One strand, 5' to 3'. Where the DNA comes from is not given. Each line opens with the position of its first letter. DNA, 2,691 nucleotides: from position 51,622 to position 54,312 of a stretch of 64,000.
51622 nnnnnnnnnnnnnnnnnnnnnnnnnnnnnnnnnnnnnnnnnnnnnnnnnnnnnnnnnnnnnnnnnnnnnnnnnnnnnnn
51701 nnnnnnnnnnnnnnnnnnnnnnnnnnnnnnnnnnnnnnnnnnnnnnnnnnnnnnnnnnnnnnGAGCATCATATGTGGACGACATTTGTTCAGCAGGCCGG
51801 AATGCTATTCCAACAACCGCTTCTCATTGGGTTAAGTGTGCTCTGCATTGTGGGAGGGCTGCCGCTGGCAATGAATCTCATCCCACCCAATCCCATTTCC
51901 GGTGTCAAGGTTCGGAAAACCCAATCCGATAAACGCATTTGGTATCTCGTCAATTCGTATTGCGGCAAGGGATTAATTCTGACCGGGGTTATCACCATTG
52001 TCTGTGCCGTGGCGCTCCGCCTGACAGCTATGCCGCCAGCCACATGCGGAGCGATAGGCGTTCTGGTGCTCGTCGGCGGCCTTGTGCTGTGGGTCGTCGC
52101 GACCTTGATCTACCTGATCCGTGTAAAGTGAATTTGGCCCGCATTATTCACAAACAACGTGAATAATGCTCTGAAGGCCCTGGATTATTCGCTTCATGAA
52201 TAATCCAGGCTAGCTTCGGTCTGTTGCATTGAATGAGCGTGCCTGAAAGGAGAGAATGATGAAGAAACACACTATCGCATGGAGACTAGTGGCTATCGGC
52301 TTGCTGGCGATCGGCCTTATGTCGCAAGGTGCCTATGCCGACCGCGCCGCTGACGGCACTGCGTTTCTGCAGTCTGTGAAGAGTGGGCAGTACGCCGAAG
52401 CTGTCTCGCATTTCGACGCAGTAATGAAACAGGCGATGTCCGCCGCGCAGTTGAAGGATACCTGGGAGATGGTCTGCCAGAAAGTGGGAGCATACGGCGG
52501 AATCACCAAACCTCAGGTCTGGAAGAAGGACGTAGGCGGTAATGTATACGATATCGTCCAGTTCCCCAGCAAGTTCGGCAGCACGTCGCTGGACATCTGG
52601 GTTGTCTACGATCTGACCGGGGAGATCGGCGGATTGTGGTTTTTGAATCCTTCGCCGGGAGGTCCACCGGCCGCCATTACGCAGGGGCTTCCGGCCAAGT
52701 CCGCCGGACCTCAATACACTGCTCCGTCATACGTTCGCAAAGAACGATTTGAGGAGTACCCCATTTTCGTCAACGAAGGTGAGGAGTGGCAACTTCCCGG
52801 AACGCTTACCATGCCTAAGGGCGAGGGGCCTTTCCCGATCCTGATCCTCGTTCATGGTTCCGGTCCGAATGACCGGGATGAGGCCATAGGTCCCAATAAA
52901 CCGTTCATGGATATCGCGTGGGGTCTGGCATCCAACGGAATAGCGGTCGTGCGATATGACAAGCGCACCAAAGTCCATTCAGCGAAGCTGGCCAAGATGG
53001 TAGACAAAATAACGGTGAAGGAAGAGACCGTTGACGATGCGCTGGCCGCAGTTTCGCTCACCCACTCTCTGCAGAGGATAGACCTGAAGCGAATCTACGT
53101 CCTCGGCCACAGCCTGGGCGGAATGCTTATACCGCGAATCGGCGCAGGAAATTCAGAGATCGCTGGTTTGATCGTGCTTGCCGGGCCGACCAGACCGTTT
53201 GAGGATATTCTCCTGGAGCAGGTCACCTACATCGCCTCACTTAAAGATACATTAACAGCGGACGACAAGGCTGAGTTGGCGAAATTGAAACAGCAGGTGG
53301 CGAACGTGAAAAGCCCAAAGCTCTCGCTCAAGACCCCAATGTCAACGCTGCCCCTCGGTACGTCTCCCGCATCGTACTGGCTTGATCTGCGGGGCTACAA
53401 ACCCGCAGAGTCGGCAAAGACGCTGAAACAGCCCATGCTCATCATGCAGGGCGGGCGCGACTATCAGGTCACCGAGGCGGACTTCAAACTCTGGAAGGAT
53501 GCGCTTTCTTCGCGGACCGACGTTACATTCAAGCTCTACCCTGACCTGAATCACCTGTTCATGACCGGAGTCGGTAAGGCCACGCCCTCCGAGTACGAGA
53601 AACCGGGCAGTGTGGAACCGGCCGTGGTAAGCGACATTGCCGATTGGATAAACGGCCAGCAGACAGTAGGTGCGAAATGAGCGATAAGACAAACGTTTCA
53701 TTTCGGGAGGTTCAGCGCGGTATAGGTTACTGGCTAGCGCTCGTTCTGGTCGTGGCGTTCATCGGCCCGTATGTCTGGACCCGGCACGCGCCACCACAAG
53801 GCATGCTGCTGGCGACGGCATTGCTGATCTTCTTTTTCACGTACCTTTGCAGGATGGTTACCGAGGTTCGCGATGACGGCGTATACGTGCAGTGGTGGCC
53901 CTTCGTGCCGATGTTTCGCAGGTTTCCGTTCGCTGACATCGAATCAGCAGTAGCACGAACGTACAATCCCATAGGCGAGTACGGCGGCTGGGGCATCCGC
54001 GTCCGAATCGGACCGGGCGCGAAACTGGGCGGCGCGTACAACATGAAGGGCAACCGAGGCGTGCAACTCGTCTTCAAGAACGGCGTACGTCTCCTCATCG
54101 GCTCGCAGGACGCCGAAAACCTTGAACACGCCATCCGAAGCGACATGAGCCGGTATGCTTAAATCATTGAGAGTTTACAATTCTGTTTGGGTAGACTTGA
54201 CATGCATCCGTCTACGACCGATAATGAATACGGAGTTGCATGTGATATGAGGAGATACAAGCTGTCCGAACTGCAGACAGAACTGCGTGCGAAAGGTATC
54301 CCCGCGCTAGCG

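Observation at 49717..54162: SdpR/SdpI-like regulatory module built around a shared DUF3887-like domain: ArsR-DUF3887 regulator plus two DUF3887-alpha/beta-hydrolase (lipo)proteins, an SdpI-like protein and a bPH membrane protein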

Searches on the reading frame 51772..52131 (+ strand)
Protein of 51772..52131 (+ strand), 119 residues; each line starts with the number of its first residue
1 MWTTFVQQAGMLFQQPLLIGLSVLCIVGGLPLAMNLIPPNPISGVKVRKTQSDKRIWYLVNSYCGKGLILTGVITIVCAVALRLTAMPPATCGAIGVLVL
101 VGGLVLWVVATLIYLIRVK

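Call 3: search_protein_families(library=pfam, proteins=[window:51772-52131:+], max_evalue=0.1)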
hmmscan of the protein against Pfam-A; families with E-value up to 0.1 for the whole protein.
window:51772-52131:+ (119 aa): 1 family
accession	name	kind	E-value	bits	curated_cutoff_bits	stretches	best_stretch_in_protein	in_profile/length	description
PF13630.11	SdpI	-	9.3e-12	45.4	28.2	1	37-114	2-70/71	SdpI/YfhL protein family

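Call 4: search_protein_families(library=ncbifam, proteins=[window:51772-52131:+], max_evalue=0.1)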
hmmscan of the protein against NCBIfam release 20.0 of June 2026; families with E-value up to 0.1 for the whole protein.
window:51772-52131:+ (119 aa): 0 families

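Call 75: find_homologous_proteins(query=window:51772-52131:+, max_evalue=0.001)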
Query window:51772-52131:+ (119 aa): 42 proteins with E <= 0.001 among 721 candidates.
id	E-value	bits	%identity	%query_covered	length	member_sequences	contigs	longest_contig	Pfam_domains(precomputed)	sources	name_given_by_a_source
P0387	6.4e-69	247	100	100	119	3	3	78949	PF13630.12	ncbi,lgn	-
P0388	1.3e-61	224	91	100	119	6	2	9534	PF13630.12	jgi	jgi:uncharacterized membrane protein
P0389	1.5e-58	214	87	100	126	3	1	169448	PF13630.12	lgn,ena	-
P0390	8.9e-57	208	89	100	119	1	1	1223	PF13630.12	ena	-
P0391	1.8e-55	204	86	100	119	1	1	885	PF13630.12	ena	-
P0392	1.3e-54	201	82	100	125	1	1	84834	PF13630.12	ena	-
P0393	1.4e-54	201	83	100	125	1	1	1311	PF13630.12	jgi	jgi:hypothetical protein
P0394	2.4e-54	200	82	100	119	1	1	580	PF13630.12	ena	-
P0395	4.6e-52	193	81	100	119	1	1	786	PF13630.12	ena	-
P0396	5.0e-52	193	83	96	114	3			PF13630.12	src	-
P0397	5.6e-52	193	91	88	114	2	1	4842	PF13630.12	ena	-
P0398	6.2e-51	189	79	100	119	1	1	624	PF13630.12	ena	-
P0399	3.0e-49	184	82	100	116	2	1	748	PF13630.12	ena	-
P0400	4.4e-49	183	78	100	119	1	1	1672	PF13630.12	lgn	-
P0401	3.7e-48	180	75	100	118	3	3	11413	PF13630.12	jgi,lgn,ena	-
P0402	1.8e-47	178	75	100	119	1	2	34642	PF13630.12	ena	-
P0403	2.0e-47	178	74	99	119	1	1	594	PF13630.12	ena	-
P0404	1.0e-46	176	84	87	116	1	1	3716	PF13630.12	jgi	jgi:uncharacterized membrane protein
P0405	1.4e-46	175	75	99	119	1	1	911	PF13630.12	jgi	jgi:uncharacterized membrane protein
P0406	3.7e-46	174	75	100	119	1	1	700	PF13630.12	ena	-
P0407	4.3e-46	174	78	95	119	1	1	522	PF13630.12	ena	-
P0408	9.3e-45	170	72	100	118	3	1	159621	PF13630.12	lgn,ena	-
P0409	1.8e-44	169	71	100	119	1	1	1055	PF13630.12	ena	-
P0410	2.3e-44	168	71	100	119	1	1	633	PF13630.12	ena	-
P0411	2.5e-43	165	71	100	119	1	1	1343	PF13630.12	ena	-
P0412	2.6e-42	162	73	98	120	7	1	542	PF13630.12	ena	-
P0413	5.2e-41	157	78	88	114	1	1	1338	PF13630.12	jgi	jgi:uncharacterized membrane protein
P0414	3.8e-40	155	85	82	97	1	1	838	PF13630.12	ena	-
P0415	3.5e-39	152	75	89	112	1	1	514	PF13630.12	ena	-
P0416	2.1e-38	149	72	89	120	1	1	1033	PF13630.12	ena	-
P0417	5.0e-38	148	68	100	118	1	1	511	PF13630.12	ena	-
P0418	1.4e-36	143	72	88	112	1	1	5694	PF13630.12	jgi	-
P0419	9.4e-36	140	65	99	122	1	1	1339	PF13630.12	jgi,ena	-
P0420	5.1e-35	138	69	88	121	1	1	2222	PF13630.12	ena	-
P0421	1.8e-33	133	64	90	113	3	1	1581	PF13630.12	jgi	-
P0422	2.7e-33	133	65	90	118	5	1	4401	PF13630.12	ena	-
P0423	4.5e-33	132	66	88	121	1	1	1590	PF13630.12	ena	-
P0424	4.4e-32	129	63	94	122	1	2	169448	PF13630.12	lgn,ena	-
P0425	1.1e-30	124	63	88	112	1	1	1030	PF13630.12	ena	-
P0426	4.2e-29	119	64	88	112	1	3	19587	PF13630.12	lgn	-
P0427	1.7e-28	117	59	90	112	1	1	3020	PF13630.12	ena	-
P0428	9.4e-28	115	59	90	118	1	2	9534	PF13630.12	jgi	jgi:uncharacterized membrane protein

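Call 77: find_encoding_contigs(protein=P0389, flank=6000, max_places=1)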
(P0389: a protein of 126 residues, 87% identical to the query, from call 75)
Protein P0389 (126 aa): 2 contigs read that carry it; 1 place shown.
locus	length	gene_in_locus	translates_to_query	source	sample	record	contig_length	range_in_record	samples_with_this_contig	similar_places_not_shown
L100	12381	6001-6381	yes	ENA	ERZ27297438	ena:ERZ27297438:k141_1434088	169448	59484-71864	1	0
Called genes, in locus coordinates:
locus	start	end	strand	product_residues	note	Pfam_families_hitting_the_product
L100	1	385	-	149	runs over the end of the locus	PF13366:PDDEXK_3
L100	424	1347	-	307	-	PF04015:DUF362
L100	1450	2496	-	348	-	PF04015:DUF362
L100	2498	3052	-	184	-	-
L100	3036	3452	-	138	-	PF00334:NDK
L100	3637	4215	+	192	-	PF13545:HTH_Crp_2 (faint), PF01022:HTH_5, PF08279:HTH_11 (weak), PF12840:HTH_20, PF13412:HTH_24 (faint), PF13026:DUF3887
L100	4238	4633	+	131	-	PF13026:DUF3887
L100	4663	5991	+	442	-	PF13026:DUF3887, PF01738:DLH (faint), PF12146:Hydrolase_4, PF00326:Peptidase_S9 (faint), PF07859:Abhydrolase_3 (weak)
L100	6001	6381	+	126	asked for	PF13630:SdpI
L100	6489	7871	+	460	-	PF13026:DUF3887, PF01738:DLH (faint), PF00561:Abhydrolase_1 (faint), PF12146:Hydrolase_4, PF12697:Abhydrolase_6, PF20408:Abhydrolase_11 (faint), PF00326:Peptidase_S9 (faint), PF12695:Abhydrolase_5 (faint)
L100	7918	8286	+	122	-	PF13630:SdpI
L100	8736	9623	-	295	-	PF02899:Phage_int_SAM_1, PF13102:Phage_int_SAM_5 (faint), PF13495:Phage_int_SAM_4 (weak), PF00589:Phage_integrase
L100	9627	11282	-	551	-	PF02366:PMT, PF13231:PMT_2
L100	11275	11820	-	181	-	PF17248:DUF5317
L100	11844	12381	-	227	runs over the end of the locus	PF13487:HD_5, PF01966:HD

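Call 78: find_encoding_contigs(protein=P0408, flank=6000, max_places=1)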
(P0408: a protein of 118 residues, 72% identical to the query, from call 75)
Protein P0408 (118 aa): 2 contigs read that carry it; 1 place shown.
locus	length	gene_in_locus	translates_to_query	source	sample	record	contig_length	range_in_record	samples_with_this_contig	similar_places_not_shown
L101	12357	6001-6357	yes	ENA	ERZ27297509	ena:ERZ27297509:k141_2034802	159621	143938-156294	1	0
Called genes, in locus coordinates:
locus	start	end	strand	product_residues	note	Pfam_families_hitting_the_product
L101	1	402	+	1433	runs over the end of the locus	PF05580:Peptidase_S55, PF07494:Reg_prop (faint)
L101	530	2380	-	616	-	-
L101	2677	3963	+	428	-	PF13229:Beta_helix (weak)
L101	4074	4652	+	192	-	PF01022:HTH_5, PF08279:HTH_11 (weak), PF12840:HTH_20, PF21476:PF0610-like_N (weak), PF12802:MarR_2 (weak), PF13026:DUF3887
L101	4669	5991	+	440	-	PF13026:DUF3887, PF01738:DLH (faint), PF12146:Hydrolase_4, PF20434:BD-FAE (faint), PF00326:Peptidase_S9, PF07859:Abhydrolase_3 (weak)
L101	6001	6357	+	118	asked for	PF13630:SdpI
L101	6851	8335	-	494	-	PF00493:MCM (faint), PF00004:AAA (weak), PF07728:AAA_5 (weak), PF07724:AAA_2, PF00004:AAA (weak)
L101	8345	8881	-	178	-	PF00227:Proteasome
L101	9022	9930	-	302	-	PF02899:Phage_int_SAM_1, PF13495:Phage_int_SAM_4, PF00589:Phage_integrase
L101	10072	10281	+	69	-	-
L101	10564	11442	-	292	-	PF01636:APH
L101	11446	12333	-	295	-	PF00535:Glycos_transf_2, PF13641:Glyco_tranf_2_3, PF13632:Glyco_trans_2_3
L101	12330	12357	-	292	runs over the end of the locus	PF00535:Glycos_transf_2, PF13641:Glyco_tranf_2_3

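Call 79: find_encoding_contigs(protein=P0426, flank=6000, max_places=1)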
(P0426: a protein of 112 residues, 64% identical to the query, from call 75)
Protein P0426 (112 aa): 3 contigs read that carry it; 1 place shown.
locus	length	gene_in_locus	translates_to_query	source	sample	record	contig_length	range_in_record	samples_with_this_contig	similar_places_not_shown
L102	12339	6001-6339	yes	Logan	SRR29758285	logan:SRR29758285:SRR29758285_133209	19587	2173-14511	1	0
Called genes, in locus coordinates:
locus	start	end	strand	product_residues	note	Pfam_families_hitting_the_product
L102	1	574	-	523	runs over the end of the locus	PF12801:Fer4_5, PF12801:Fer4_5, PF13237:Fer4_10 (weak), PF14697:Fer4_21 (weak), PF12838:Fer4_7 (weak), PF00037:Fer4 (weak), PF12797:Fer4_2 (weak), PF12837:Fer4_6 (weak), +3 more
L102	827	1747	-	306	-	PF04015:DUF362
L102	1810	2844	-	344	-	PF04015:DUF362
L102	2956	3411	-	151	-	-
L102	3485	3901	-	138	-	PF00334:NDK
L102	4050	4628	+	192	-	PF01022:HTH_5, PF12802:MarR_2 (weak), PF12840:HTH_20, PF13412:HTH_24 (weak), PF13026:DUF3887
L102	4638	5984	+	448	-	PF13026:DUF3887, PF01738:DLH (faint), PF12146:Hydrolase_4, PF12697:Abhydrolase_6 (weak), PF00326:Peptidase_S9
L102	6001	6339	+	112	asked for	PF13630:SdpI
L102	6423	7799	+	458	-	PF13026:DUF3887, PF01738:DLH (faint), PF12146:Hydrolase_4, PF12697:Abhydrolase_6 (weak), PF00326:Peptidase_S9 (faint)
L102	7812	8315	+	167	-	PF19638:DUF6141 (faint)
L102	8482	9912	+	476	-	PF03629:SASA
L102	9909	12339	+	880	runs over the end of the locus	PF22842:Pel9A-like_beta_helix (weak), PF21231:GH141_M (faint), PF13229:Beta_helix (weak), PF05048:NosD, PF13229:Beta_helix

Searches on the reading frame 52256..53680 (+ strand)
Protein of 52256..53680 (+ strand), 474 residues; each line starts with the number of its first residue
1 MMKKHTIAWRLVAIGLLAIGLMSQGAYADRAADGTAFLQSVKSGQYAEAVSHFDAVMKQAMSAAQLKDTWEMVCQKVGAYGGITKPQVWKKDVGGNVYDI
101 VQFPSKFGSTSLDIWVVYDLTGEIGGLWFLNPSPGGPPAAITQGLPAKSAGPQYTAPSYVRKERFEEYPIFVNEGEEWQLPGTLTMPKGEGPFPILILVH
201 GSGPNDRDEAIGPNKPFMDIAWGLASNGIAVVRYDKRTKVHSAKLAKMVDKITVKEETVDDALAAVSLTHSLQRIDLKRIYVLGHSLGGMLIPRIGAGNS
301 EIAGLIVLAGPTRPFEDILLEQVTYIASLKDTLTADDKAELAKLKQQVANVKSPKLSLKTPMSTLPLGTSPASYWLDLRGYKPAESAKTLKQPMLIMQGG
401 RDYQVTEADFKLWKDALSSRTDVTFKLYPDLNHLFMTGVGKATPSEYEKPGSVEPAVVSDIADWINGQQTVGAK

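Call 3: search_protein_families(library=pfam, proteins=[window:52256-53680:+], max_evalue=0.1)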
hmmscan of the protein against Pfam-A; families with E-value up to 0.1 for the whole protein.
window:52256-53680:+ (474 aa): 14 families
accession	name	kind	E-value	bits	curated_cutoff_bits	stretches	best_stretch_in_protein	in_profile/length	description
PF12146.15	Hydrolase_4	-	4.6e-12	46.2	27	1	217-436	20-235/239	Serine aminopeptidase, S33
PF13026.12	DUF3887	-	6.3e-12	46.4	31.8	1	37-127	4-91/91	Protein of unknown function (DUF3887)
PF00326.27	Peptidase_S9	-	1e-09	38.6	22.6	2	224-292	10-78/213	Prolyl oligopeptidase family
PF01738.24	DLH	-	1.3e-07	31.9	21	1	382-437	134-190/217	Dienelactone hydrolase family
PF12697.13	Abhydrolase_6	-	8.7e-07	30.3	26.3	1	196-436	1-207/217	Alpha/beta hydrolase family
PF20408.4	Abhydrolase_11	-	1.8e-05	25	27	1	195-315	4-112/193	Alpha/beta hydrolase domain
PF12695.13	Abhydrolase_5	-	0.00014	22.2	27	1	275-333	54-113/164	Alpha/beta hydrolase family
PF20434.5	BD-FAE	-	0.00018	21.5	26.8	1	188-408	8-206/215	BD-FAE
PF07859.19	Abhydrolase_3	-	0.00023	21.4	25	1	258-436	48-209/210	alpha/beta hydrolase fold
PF00561.26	Abhydrolase_1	-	0.00052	20.2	25.8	1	258-332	51-123/245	alpha/beta hydrolase fold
PF02129.25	Peptidase_S15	-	0.0026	18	23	1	180-416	5-247/262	X-Pro dipeptidyl-peptidase (S15 family)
PF01343.23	Peptidase_S49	-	0.015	15.7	24.9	1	19-89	42-115/154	Peptidase family S49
PF05448.18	AXE1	-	0.054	12.7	21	0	261-304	159-202/321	Acetyl xylan esterase (AXE1)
PF01744.25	GLTT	-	0.077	13.2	21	0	11-25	12-26/28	GLTT repeat (6 copies)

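Call 4: search_protein_families(library=ncbifam, proteins=[window:52256-53680:+], max_evalue=0.1)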
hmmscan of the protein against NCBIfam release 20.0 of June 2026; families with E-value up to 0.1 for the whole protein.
window:52256-53680:+ (474 aa): 9 families
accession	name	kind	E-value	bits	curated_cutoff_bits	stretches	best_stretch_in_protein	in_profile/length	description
NF041096.1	esterase_EstD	equivalog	3.9e-123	411.6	600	1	18-468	12-420/421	esterase EstD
NF047920.1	lactonase_UilS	equivalog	0.0011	18.8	400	1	182-306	13-126/285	UilS family quorum-quenching N-acyl-homoserine lactonase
NF050058.1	e_dPHAscl_type1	hypoth_equivalog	0.0013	18.2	150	1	264-311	87-138/276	extracellular catalytic domain type 1 short-chain-length polyhydroxyalkanoate depolymerase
TIGR01250.1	pro_imino_pep_2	subfamily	0.0021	17.7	167.65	1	188-294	20-112/288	proline iminopeptidase-family hydrolase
NF045632.1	hydroxlase_HsaD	equivalog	0.0084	15.1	400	1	262-312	88-138/290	4,5:9,10-diseco-3-hydroxy-5,9,17-trioxoandrosta-1(10),2-diene-4-oate hydrolase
TIGR03100.1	hydr1_PEP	hypoth_equivalog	0.01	15.2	168.45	1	179-267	13-93/274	hydrolase 1, exosortase A system-associated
NF052610.1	macro_16_ester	equivalog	0.014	14.7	420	1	224-291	47-107/281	alpha/beta fold macrolide esterase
NF008019.0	PRK10749.1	equivalog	0.018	14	362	1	218-311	71-164/335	lysophospholipase L2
NF041759.1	mac_hydro_EstT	equivalog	0.061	12.5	450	0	224-292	46-107/278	macrolide hydrolase EstT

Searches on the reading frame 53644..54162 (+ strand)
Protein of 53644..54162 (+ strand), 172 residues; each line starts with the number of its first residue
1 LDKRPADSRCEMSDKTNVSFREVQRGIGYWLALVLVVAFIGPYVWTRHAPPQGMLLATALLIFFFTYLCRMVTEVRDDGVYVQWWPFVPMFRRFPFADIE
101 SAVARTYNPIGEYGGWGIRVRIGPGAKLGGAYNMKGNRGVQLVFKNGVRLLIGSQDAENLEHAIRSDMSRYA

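Call 3: search_protein_families(library=pfam, proteins=[window:53644-54162:+], max_evalue=0.1)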
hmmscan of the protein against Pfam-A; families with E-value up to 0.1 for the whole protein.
window:53644-54162:+ (172 aa): 1 family
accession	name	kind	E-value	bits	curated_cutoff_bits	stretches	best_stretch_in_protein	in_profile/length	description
PF19638.4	DUF6141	-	6.6e-07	29.7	27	1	63-167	68-160/164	Family of unknown function (DUF6141)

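Call 4: search_protein_families(library=ncbifam, proteins=[window:53644-54162:+], max_evalue=0.1)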
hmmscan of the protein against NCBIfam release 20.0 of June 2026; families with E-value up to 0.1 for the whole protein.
window:53644-54162:+ (172 aa): 1 family
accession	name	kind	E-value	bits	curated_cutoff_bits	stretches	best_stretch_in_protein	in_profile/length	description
NF004380.0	PRK05740.2-6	equivalog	0.042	13.8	194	1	25-71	12-61/123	preprotein translocase subunit SecE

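Call 76: search_solved_structures(query=window:53677-54162:+, max_evalue=10)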
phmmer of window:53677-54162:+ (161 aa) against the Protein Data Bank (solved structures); distinct sequences matched with E-value up to 10: 1.
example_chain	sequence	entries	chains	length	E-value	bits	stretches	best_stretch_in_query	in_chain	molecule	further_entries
4ijc_A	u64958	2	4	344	0.1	15.4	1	47-127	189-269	D-arabinose dehydrogenase [NAD(P)+] heavy chain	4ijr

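Call 94: predict_structure(protein=window:53677-54162:+)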
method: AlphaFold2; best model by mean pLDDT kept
length: 161 residues; sequences in the alignment: 1
mean_pLDDT: 57.9   pTM: 0.34
mean pLDDT of the five models: 57.9, 49.6, 48.9, 46.2, 44.0
residues with pLDDT >= 90: 0; 70-90: 35; 50-70: 77; < 50: 49
segments of 3 or more residues with pLDDT < 50: 1-7, 64-70, 77-108
pLDDT, mean of each block of 10 residues (from residue 1): 45 72 77 65 78 66 50 48 36 33 42 60 63 60 69 64 43
secondary structure, 60 per line:
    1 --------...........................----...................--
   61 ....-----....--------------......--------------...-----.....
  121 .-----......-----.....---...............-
elements in order: H9-35 H40-58 E61-64 E70-73 H88-93 E108-110 E116-121 E127-132 E138-142 H146-160

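Call 96: fold_search(model_id=the predicted structure, library=pdb)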
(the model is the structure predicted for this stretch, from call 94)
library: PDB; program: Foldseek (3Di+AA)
matches with E <= 10: 728; with E <= 0.001: 0
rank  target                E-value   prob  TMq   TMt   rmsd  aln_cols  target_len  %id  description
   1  2hqe_A                2.9e-01  0.06  0.14  0.12  10.6        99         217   16  Crystal structure of human P100 Tudor domain: Large fragment (released 2007-07-03)
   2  2o4x_A                3.1e-01  0.06  0.14  0.12  10.6        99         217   16  Crystal structure of human P100 tudor domain (released 2007-02-13)
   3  9baq_B                3.3e-01  0.51  0.17  0.35   4.8        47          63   19  CryoEM structure of DIM2-HP1-H3K9me3-DNA complex (released 2024-07-24)
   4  5he2_A                3.5e-01  0.66  0.28  0.08   3.8        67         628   13  Bovine GRK2 in complex with Gbetagamma subunits and CCG224406 (released 2016-05-11)
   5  5he1_A                4.7e-01  0.51  0.27  0.08   3.9        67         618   15  Human GRK2 in complex with Gbetagamma subunits and CCG224062 (released 2016-05-11)
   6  3pvu_A                4.7e-01  0.47  0.25  0.08   4.1        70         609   14  Bovine GRK2 in complex with Gbetagamma subunits and a selective kinase inhibitor (CMPD101) (released 2011-06-01)
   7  2q8r_E                4.7e-01  0.33  0.21  0.42   9.6        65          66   14  Structural and Functional Characterization of CC Chemokine CCL14 (released 2007-09-11)
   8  6vgj_E                5.3e-01  0.44  0.18  0.32   5.3        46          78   15  N-terminal variant of CXCL13 (released 2020-10-07)
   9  6vgj_G                5.7e-01  0.38  0.18  0.33   6.1        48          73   14  N-terminal variant of CXCL13 (released 2020-10-07)
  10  3bdl                  5.7e-01  0.06  0.14  0.06  10.9       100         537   14  Crystal structure of a truncated human Tudor-SN (released 2008-08-26)
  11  2q8t_D                6.0e-01  0.51  0.21  0.44   4.3        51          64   12  Crystal Structure of the CC chemokine CCL14 (released 2007-09-11)
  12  9baq_C                6.0e-01  0.23  0.16  0.31   5.8        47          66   17  CryoEM structure of DIM2-HP1-H3K9me3-DNA complex (released 2024-07-24)
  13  6wzl_F                6.4e-01  0.33  0.20  0.39   4.7        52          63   17  LY3041658 Fab bound to CXCL7 (released 2020-11-25)
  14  3krw_A                7.2e-01  0.66  0.29  0.08   3.4        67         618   10  Human GRK2 in complex with Gbetgamma subunits and balanol (soak) (released 2010-02-16)
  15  5ukl_A                7.2e-01  0.38  0.26  0.08   4.1        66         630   17  Human GRK2 in complex with Gbetagamma subunits and CCG222886 (14bd) (released 2017-04-05)
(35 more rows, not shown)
